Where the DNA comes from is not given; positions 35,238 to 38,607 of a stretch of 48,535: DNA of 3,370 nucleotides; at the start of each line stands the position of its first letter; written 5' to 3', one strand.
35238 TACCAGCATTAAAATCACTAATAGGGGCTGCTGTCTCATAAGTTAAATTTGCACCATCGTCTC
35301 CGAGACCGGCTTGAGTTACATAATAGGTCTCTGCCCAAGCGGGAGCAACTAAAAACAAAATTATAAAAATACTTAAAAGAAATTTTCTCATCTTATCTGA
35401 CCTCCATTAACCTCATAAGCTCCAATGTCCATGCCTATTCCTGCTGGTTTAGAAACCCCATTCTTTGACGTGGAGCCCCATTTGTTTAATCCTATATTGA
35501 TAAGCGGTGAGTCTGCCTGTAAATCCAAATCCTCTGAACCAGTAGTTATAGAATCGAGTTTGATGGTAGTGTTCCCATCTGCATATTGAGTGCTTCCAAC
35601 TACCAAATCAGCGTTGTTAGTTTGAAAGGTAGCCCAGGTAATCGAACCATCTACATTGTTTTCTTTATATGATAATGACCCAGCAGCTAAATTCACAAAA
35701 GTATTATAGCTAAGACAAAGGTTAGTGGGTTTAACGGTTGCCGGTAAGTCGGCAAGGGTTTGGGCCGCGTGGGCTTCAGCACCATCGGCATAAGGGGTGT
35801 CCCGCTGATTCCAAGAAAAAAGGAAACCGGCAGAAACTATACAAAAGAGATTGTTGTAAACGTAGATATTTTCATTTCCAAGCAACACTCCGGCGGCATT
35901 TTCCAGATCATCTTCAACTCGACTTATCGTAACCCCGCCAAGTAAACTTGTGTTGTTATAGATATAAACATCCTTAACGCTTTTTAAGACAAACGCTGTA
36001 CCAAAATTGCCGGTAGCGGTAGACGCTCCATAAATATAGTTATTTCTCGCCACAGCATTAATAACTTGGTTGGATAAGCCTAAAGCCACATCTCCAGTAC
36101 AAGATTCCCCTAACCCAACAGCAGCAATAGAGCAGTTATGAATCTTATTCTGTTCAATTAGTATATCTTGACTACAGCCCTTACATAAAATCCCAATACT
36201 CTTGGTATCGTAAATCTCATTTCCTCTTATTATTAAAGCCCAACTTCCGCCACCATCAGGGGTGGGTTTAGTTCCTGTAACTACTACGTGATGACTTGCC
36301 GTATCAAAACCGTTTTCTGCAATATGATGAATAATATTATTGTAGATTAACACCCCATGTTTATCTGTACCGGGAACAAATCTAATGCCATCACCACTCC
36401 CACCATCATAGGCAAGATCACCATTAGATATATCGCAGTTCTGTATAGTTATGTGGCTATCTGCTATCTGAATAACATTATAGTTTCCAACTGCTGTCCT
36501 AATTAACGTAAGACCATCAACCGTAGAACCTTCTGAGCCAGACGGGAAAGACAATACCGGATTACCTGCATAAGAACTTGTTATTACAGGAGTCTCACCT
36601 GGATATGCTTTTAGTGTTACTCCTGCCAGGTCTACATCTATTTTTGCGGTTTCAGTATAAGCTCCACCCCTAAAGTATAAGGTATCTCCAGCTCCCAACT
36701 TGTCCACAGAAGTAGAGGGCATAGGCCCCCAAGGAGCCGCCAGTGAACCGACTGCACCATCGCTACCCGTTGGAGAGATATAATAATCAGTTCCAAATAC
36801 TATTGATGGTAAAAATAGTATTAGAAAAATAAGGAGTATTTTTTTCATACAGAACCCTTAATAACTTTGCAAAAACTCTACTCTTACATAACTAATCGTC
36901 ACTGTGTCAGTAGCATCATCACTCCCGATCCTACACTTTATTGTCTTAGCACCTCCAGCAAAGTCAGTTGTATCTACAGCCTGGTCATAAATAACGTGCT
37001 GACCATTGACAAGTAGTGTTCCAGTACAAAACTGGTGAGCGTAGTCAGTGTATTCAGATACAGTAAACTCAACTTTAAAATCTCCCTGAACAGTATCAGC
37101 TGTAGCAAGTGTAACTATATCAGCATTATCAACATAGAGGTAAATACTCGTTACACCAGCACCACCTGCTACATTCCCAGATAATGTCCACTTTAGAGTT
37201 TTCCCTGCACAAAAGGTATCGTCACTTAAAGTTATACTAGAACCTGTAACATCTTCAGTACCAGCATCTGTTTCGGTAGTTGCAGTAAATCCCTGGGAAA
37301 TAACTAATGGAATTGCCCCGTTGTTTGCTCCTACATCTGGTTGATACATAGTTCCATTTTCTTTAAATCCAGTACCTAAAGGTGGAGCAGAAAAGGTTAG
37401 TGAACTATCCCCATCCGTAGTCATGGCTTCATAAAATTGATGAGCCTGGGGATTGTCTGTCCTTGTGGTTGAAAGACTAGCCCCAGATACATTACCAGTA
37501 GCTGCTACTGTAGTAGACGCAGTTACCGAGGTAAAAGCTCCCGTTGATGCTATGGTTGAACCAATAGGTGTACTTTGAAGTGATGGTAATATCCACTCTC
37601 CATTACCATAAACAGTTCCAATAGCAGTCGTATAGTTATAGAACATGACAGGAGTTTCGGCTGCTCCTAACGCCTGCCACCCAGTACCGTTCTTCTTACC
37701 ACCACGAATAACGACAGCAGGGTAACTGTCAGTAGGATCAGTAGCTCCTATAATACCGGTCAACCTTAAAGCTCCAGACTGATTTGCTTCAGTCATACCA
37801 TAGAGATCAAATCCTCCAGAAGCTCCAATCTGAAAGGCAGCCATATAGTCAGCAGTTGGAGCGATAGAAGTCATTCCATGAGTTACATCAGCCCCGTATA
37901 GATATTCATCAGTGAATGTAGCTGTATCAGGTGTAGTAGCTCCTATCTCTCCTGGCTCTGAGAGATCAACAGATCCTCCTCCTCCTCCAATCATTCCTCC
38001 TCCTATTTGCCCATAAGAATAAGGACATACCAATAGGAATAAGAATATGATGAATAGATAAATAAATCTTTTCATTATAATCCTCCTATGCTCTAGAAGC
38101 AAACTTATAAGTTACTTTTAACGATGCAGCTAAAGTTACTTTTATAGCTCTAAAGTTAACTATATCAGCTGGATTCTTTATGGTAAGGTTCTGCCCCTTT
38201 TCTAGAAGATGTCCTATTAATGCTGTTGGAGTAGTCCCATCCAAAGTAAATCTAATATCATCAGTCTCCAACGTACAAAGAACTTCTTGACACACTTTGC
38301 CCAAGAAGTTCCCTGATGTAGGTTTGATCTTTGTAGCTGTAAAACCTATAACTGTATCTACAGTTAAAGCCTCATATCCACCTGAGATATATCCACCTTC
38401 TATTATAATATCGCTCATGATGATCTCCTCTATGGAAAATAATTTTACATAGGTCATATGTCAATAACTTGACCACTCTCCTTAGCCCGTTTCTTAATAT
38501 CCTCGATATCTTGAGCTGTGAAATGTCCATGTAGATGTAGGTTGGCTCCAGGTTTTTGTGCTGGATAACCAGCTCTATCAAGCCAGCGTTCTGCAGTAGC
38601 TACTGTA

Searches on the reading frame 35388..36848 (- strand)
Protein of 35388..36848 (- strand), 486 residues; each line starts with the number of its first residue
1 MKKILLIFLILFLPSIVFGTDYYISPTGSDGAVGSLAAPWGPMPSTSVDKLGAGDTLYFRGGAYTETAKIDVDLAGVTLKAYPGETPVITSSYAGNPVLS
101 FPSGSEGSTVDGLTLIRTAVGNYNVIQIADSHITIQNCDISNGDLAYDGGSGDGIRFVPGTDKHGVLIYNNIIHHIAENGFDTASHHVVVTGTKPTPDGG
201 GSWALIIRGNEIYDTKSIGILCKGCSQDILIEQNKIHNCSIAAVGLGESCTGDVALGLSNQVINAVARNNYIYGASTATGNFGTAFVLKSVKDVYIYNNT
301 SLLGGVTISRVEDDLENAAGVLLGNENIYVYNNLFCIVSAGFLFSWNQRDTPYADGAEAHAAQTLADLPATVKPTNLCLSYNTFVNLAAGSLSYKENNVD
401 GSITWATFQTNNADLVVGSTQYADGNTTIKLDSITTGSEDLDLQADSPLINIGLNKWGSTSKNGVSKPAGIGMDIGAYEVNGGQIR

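Call 74: search_protein_families(library=phrogs, max_evalue=0.001, proteins=[window:35388-36848:-])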
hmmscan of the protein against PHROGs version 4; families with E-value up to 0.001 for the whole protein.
window:35388-36848:- (486 aa): 0 families

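Call 95: search_protein_families(library=pfam, max_evalue=0.01, proteins=[window:35388-36848:-])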
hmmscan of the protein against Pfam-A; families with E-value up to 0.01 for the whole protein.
window:35388-36848:- (486 aa): 1 family
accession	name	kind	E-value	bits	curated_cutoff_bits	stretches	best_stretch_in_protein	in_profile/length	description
PF13229.12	Beta_helix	-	1.1e-07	32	25.9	1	127-282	4-149/158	Right handed beta helix region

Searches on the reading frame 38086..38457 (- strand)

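Call 74: search_protein_families(library=phrogs, max_evalue=0.001, proteins=[window:38086-38457:-])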
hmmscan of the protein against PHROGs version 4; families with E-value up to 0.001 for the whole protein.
window:38086-38457:- (123 aa): 0 families

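Call 95: search_protein_families(library=pfam, max_evalue=0.01, proteins=[window:38086-38457:-])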
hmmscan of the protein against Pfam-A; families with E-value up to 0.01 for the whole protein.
window:38086-38457:- (123 aa): 1 family
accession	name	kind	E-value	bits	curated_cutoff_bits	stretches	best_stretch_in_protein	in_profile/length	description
PF13290.12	CHB_HEX_C_1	-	0.00071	19.9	22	1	48-79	3-34/67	Chitobiase/beta-hexosaminidase C-terminal domain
